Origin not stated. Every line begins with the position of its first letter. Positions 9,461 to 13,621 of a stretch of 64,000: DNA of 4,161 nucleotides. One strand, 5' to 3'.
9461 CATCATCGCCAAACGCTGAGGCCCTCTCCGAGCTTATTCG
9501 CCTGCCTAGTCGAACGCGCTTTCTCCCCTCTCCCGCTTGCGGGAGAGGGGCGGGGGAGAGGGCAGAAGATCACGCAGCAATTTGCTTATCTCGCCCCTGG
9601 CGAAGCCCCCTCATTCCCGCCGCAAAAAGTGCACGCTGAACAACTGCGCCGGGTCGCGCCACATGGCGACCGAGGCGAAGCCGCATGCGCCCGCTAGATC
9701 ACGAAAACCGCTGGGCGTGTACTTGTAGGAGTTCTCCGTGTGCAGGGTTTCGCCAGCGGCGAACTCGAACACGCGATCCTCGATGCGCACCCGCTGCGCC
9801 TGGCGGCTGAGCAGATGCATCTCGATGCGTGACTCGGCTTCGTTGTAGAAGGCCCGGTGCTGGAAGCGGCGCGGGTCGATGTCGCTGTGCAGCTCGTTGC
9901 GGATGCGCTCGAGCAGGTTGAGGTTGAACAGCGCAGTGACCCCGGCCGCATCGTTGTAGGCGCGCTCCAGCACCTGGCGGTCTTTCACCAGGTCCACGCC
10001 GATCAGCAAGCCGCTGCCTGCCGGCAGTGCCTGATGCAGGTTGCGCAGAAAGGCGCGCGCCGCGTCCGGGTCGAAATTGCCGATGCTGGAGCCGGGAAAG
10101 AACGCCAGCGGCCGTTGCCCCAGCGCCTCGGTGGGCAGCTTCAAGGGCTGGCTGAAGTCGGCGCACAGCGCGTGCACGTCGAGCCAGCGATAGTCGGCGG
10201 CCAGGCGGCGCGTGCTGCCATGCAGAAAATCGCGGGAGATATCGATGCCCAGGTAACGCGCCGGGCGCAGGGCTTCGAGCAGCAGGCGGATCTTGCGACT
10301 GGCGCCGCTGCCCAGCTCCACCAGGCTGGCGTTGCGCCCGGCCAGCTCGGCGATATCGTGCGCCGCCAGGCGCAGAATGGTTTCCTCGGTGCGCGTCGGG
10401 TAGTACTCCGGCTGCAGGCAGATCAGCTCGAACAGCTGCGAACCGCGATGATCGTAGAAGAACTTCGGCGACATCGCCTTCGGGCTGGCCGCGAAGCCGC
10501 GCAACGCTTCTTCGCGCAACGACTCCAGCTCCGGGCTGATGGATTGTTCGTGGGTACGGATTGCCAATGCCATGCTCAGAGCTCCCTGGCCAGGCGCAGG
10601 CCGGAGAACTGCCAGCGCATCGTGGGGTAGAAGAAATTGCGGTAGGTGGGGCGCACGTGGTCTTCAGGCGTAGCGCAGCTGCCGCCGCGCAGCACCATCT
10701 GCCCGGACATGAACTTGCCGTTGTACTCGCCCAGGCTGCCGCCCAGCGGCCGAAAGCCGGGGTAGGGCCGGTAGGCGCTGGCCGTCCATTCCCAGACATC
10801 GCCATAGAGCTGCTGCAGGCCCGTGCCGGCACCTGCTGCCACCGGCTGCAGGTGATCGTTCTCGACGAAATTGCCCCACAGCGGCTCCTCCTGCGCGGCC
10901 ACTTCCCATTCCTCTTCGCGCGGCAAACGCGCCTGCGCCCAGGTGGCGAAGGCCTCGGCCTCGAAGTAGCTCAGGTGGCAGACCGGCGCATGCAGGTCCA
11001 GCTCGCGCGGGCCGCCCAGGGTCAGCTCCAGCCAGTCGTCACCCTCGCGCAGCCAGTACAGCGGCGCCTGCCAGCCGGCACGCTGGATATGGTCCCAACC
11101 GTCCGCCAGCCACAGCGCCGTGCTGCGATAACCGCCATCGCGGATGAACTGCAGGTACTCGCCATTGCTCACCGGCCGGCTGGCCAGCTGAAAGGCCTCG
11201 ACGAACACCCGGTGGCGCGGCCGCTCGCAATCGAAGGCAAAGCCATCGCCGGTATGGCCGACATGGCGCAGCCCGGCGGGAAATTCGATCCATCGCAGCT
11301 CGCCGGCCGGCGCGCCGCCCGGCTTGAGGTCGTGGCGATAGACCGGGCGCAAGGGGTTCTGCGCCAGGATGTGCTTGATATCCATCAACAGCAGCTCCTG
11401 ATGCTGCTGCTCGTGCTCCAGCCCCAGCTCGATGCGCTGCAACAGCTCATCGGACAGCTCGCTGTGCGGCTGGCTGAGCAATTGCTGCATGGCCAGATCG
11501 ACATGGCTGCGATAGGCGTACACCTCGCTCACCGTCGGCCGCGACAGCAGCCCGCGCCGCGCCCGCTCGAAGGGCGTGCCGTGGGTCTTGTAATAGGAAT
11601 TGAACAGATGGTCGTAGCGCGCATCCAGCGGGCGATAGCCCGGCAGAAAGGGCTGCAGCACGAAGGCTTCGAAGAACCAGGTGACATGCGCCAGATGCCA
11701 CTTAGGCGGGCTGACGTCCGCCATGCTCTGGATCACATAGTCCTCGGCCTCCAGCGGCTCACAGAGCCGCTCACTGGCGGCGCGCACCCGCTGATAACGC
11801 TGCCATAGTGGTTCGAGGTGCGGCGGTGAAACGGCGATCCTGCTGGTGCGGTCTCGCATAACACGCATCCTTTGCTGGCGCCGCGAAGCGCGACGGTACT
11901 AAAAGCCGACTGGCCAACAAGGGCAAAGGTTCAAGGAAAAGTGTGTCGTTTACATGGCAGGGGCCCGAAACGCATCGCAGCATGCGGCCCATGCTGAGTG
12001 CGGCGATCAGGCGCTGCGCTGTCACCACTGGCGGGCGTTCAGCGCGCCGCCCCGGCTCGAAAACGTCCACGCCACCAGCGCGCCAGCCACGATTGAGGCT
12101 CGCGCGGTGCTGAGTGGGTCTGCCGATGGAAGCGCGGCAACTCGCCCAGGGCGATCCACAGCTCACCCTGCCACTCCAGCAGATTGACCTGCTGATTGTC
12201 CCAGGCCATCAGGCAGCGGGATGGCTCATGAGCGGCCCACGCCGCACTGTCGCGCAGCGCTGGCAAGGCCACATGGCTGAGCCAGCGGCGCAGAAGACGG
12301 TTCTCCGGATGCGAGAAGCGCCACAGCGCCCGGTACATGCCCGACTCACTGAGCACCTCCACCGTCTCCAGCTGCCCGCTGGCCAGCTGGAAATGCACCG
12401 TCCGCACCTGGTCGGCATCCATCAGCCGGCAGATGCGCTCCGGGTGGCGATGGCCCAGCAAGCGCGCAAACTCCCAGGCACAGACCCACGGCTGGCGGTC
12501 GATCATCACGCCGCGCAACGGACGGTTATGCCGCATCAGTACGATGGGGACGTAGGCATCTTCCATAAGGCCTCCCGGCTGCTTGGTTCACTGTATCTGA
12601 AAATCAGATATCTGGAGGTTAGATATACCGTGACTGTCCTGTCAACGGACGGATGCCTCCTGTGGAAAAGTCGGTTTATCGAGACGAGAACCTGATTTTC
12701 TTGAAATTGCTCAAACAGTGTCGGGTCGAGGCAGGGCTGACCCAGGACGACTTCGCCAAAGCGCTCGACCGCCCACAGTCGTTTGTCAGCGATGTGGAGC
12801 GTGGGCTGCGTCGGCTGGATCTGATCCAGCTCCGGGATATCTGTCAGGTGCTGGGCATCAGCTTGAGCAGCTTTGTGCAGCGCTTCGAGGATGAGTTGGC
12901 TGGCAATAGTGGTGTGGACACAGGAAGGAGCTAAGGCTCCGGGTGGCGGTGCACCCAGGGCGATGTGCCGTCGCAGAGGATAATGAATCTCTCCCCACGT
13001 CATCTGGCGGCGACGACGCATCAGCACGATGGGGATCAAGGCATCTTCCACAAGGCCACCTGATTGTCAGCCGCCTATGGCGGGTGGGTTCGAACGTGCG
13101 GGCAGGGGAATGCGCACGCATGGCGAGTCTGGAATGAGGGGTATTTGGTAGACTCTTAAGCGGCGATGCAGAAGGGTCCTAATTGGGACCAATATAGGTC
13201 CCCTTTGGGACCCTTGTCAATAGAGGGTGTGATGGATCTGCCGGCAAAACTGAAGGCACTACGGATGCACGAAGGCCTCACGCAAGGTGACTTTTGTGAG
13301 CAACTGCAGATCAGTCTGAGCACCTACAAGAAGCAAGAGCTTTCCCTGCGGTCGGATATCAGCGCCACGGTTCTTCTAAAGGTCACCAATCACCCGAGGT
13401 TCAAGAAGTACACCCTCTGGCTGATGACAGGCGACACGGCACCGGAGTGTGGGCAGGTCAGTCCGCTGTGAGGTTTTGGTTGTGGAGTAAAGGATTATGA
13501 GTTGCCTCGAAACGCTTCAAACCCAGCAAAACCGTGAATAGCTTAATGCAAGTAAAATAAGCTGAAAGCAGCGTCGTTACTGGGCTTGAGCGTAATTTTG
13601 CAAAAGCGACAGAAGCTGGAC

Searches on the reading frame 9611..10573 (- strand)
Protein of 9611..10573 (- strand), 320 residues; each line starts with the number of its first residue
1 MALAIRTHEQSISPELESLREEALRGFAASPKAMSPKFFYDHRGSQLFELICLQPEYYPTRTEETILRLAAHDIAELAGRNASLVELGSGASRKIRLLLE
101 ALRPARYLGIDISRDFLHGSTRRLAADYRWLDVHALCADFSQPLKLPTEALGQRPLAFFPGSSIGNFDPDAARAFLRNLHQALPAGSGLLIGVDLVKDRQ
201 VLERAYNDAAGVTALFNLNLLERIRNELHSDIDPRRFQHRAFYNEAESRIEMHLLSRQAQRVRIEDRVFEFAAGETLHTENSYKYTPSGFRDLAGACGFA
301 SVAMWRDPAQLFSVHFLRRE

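Call 61: search_protein_families(library=pfam, proteins=[window:9611-10573:-], max_evalue=0.0001)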
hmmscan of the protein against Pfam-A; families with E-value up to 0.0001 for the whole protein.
window:9611-10573:- (320 aa): 2 families
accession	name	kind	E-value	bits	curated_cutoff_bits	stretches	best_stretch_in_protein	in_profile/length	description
PF10017.15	Methyltransf_33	-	1.4e-109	366.3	23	1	20-318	2-303/304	Histidine-specific methyltransferase, SAM-dependent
PF08242.18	Methyltransf_12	-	8.6e-05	23.6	30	0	85-136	1-54/98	Methyltransferase domain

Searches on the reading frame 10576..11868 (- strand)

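Call 61: search_protein_families(library=pfam, proteins=[window:10576-11868:-], max_evalue=0.0001)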
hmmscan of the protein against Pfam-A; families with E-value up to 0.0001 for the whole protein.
window:10576-11868:- (430 aa): 2 families
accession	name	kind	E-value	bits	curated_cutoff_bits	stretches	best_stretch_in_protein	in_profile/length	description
PF03781.23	FGE-sulfatase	-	5e-33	115.3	23.3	1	193-428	5-255/255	Sulfatase-modifying factor enzyme 1-like domain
PF12867.12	DinB_2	-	3.3e-07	31.2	24.8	1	25-158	2-126/128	DinB superfamily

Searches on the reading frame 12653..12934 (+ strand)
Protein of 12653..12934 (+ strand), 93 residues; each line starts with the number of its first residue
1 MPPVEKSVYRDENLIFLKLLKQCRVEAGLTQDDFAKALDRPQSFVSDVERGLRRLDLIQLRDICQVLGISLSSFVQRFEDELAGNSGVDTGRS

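Call 4: search_protein_families(library=pfam, proteins=[window:12653-12934:+], max_evalue=0.01)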
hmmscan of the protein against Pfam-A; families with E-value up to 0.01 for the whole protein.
window:12653-12934:+ (93 aa): 4 families
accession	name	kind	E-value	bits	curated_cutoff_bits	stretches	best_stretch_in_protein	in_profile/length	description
PF01381.28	HTH_3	-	3.9e-11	43.2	23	1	20-72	1-53/55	Helix-turn-helix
PF13560.12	HTH_31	-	1.1e-09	38.8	27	1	19-70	5-57/64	Helix-turn-helix domain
PF13443.12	HTH_26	-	0.0046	17.6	22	1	21-72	3-55/63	Cro/C1-type HTH DNA-binding domain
PF13384.12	HTH_23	-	0.0058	16.9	24.6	0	58-78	18-41/50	Homeodomain-like domain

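Call 5: search_protein_families(library=padloc, proteins=[window:12653-12934:+], max_evalue=0.01)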
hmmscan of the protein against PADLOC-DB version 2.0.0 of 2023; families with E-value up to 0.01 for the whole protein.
window:12653-12934:+ (93 aa): 13 families
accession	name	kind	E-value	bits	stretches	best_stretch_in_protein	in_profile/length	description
PDLC02926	HTH_VI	-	4.8e-12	44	1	18-76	4-62/92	-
PDLC03665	Control_protein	-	1.3e-09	36.1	1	13-75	6-69/77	control protein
PDLC04142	capH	-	5.8e-08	31.7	1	15-82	6-73/103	capH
PDLC03951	RmrA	-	2.1e-06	25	1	20-80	13-73/400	-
PDLC03668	Control_protein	-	1.8e-05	23.2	1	19-75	12-68/79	control protein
PDLC03952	RmrA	-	0.00023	18.1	1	14-82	21-89/395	-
PDLC03664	Control_protein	-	0.00043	18.7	1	16-69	14-67/74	control protein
PDLC03953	RmrA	-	0.0006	17.1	1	21-75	11-65/373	-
PDLC04757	PDC-M64B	-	0.001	17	1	11-71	25-85/128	-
PDLC04760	PDC-M64C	-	0.002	16.5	1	25-72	36-83/93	-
PDLC03954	RmrA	-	0.0031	14.5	1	19-79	14-74/380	-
PDLC03666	Control_protein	-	0.0045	15.4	1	18-77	9-68/77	control protein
PDLC03947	RmrA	-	0.0094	12.8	0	11-80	7-76/383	-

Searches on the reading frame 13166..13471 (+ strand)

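Call 4: search_protein_families(library=pfam, proteins=[window:13166-13471:+], max_evalue=0.01)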
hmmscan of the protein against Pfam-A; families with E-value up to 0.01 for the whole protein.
window:13166-13471:+ (101 aa): 3 families
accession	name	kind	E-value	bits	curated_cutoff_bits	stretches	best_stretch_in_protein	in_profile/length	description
PF01381.28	HTH_3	-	0.00053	20.4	23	1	29-73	1-44/55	Helix-turn-helix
PF13560.12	HTH_31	-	0.0007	20.3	27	1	27-58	4-35/64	Helix-turn-helix domain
PF12844.13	HTH_19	-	0.0032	17.8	30.2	1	28-72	3-46/64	Helix-turn-helix domain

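Call 5: search_protein_families(library=padloc, proteins=[window:13166-13471:+], max_evalue=0.01)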
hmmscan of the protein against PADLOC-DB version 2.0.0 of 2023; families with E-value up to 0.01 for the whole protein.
window:13166-13471:+ (101 aa): 1 family
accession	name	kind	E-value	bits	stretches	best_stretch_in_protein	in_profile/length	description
PDLC02926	HTH_VI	-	0.00081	17.6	1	28-73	5-49/92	-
